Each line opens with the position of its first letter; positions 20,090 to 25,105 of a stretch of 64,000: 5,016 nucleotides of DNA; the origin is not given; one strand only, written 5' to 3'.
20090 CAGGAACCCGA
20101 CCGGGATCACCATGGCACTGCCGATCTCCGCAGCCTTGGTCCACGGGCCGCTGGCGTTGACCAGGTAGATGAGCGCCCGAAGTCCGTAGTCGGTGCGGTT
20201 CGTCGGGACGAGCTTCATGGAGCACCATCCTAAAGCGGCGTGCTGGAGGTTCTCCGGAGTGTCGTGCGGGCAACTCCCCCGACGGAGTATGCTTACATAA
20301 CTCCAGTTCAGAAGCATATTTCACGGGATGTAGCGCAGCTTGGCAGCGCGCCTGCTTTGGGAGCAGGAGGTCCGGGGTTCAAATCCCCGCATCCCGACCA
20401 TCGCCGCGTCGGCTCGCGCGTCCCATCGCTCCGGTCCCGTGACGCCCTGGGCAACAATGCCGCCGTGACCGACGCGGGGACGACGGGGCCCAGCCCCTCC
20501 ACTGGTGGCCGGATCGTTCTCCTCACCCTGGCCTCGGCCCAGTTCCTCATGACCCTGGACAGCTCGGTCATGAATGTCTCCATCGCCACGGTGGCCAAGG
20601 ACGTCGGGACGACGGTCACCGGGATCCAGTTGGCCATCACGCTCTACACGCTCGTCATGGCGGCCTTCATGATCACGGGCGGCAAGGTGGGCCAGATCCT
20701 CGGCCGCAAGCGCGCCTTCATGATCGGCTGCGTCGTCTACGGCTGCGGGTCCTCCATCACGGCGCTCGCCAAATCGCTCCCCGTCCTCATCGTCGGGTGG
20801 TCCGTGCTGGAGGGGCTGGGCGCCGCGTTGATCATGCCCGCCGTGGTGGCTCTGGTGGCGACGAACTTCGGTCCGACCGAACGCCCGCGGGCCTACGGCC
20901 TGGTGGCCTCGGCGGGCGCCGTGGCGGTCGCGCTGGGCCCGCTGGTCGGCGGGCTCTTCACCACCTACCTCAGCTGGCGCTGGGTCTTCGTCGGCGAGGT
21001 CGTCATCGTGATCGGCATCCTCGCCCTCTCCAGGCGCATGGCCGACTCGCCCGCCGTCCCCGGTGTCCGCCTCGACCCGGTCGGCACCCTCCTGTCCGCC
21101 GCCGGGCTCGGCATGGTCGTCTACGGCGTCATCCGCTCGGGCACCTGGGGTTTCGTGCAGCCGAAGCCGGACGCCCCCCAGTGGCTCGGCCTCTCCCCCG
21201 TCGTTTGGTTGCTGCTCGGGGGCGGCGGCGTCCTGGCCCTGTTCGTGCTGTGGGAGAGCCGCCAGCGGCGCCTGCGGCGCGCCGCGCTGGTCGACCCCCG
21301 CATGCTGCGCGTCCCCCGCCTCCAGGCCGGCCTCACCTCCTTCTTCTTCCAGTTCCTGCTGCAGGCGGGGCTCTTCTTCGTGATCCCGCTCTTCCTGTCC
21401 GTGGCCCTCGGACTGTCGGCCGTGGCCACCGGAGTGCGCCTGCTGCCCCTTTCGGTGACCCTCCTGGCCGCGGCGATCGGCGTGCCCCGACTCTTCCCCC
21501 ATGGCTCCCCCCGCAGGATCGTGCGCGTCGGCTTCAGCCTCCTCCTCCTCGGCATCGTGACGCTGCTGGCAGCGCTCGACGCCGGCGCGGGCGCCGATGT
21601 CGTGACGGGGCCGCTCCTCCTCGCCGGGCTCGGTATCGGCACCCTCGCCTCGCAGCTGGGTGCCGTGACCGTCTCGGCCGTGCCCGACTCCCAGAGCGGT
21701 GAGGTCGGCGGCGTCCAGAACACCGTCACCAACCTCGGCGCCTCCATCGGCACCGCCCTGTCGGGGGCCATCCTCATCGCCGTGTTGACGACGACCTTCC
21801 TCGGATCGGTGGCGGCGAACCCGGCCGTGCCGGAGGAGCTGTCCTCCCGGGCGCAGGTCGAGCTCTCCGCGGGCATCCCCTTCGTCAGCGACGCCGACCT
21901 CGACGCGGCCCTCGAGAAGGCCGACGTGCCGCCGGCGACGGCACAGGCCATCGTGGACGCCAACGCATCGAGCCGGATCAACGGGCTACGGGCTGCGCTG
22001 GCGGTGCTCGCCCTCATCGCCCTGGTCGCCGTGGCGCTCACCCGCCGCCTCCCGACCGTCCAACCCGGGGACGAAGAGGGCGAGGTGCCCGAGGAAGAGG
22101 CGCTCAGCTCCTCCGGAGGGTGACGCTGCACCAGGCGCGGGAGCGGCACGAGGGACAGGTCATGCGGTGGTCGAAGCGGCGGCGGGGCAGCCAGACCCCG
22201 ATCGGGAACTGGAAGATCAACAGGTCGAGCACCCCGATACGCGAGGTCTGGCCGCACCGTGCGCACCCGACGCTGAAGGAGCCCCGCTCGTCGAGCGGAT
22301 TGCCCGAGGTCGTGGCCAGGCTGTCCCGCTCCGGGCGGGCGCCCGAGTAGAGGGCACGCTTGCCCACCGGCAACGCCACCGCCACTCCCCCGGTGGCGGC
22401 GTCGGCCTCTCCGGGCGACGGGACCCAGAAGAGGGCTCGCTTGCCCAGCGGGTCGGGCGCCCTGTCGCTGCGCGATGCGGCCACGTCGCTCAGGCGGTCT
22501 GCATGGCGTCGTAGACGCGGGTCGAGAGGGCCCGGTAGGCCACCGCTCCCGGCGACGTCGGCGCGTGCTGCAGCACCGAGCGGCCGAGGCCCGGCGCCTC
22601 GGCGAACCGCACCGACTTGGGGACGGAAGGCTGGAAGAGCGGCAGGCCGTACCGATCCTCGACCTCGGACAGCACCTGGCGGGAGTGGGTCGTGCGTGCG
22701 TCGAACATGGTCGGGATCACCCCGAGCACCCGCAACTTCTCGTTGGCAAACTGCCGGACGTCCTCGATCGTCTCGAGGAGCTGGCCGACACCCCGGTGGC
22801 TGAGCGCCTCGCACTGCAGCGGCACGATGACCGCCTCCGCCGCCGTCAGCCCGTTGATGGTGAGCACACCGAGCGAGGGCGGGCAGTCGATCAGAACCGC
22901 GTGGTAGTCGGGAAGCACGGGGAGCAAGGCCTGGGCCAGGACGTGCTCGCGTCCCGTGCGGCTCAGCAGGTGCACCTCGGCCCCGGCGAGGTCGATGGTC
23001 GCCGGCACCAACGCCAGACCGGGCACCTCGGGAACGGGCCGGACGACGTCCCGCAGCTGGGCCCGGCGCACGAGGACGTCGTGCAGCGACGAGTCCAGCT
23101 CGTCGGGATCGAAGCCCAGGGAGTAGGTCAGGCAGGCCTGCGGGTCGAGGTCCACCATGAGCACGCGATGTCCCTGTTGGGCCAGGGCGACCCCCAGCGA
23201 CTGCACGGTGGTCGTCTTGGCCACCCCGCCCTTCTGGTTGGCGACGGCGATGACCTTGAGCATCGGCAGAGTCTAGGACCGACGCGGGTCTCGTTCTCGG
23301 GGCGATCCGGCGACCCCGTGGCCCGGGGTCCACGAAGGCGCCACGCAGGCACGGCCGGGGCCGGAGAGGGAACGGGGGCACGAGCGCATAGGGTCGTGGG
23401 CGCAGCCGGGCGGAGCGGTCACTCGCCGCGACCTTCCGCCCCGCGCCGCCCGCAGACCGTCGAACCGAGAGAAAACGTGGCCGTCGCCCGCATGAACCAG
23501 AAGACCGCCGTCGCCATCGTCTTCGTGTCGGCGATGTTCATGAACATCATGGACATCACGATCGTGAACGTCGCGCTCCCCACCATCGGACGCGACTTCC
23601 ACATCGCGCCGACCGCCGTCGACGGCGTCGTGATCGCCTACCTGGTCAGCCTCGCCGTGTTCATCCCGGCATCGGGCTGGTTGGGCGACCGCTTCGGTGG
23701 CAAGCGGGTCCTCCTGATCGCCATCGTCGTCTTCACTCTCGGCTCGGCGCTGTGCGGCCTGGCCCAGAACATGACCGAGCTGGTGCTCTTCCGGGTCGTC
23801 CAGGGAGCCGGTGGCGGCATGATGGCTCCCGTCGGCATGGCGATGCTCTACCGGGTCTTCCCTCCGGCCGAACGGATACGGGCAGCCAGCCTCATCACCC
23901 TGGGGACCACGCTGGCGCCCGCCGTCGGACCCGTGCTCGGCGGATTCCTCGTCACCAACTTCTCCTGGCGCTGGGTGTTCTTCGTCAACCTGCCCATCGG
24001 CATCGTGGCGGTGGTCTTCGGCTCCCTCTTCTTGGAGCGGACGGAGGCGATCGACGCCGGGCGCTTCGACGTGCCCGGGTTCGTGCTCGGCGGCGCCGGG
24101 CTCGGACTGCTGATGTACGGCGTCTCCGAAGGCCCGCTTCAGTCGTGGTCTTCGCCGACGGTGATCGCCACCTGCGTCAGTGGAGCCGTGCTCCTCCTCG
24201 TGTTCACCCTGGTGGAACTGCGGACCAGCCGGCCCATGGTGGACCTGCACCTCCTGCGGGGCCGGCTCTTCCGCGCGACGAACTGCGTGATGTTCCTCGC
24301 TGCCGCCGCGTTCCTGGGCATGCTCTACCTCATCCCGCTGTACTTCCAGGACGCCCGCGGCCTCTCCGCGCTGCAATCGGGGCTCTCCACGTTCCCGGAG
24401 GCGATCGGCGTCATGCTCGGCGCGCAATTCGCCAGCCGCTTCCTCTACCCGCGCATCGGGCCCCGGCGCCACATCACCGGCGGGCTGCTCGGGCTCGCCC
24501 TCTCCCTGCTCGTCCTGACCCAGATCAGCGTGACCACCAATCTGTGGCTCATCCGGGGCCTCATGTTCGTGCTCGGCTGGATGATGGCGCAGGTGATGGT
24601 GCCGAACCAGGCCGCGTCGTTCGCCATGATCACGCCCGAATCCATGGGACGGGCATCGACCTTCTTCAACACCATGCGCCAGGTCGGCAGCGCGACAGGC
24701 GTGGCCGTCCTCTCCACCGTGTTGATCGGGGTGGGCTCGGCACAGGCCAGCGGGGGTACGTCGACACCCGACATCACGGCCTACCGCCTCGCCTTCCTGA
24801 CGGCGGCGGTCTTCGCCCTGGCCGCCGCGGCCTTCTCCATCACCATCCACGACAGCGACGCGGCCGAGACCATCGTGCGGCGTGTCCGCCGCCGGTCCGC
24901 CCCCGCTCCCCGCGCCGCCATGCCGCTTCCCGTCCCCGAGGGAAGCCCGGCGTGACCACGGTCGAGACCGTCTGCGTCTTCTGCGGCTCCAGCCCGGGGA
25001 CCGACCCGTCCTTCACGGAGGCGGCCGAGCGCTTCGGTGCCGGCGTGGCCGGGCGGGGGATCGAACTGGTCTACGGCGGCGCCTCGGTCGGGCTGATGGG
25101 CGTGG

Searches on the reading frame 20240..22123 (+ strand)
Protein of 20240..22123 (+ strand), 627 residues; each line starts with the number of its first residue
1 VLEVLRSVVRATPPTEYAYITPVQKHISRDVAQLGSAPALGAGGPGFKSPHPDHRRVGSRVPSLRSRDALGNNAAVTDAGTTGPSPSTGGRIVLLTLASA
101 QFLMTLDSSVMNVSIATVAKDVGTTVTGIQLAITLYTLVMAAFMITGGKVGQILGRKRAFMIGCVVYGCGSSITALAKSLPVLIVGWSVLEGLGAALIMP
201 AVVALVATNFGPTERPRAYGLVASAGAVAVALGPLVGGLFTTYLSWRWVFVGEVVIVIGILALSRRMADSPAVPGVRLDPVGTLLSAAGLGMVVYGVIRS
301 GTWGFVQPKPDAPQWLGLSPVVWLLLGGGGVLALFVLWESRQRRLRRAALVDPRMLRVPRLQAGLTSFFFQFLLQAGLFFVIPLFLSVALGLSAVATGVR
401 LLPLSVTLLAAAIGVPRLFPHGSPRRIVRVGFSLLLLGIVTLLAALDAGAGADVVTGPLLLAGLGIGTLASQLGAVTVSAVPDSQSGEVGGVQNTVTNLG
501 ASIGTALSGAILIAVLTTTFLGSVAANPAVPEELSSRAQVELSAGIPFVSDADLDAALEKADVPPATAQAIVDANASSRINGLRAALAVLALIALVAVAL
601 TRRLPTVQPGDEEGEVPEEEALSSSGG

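Call 106: search_protein_families(library=pfam, proteins=[window:20240-22123:+], max_evalue=0.00001)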
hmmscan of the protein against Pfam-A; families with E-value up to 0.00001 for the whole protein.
window:20240-22123:+ (627 aa): 1 family
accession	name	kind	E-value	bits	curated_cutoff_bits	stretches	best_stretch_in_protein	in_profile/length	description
PF07690.21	MFS_1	-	6.3e-44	150.7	33.4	1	97-505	1-347/347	Major Facilitator Superfamily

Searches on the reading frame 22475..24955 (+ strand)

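Call 106: search_protein_families(library=pfam, proteins=[window:22475-24955:+], max_evalue=0.00001)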
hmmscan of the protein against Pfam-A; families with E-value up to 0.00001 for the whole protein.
window:22475-24955:+ (826 aa): 2 families
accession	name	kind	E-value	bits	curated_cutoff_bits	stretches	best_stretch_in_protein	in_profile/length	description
PF07690.21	MFS_1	-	1.8e-57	195.3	33.4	1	352-742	3-346/347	Major Facilitator Superfamily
PF06609.19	TRI12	-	1.3e-06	27.6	23.2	1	366-626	65-336/599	Fungal trichothecene efflux pump (TRI12)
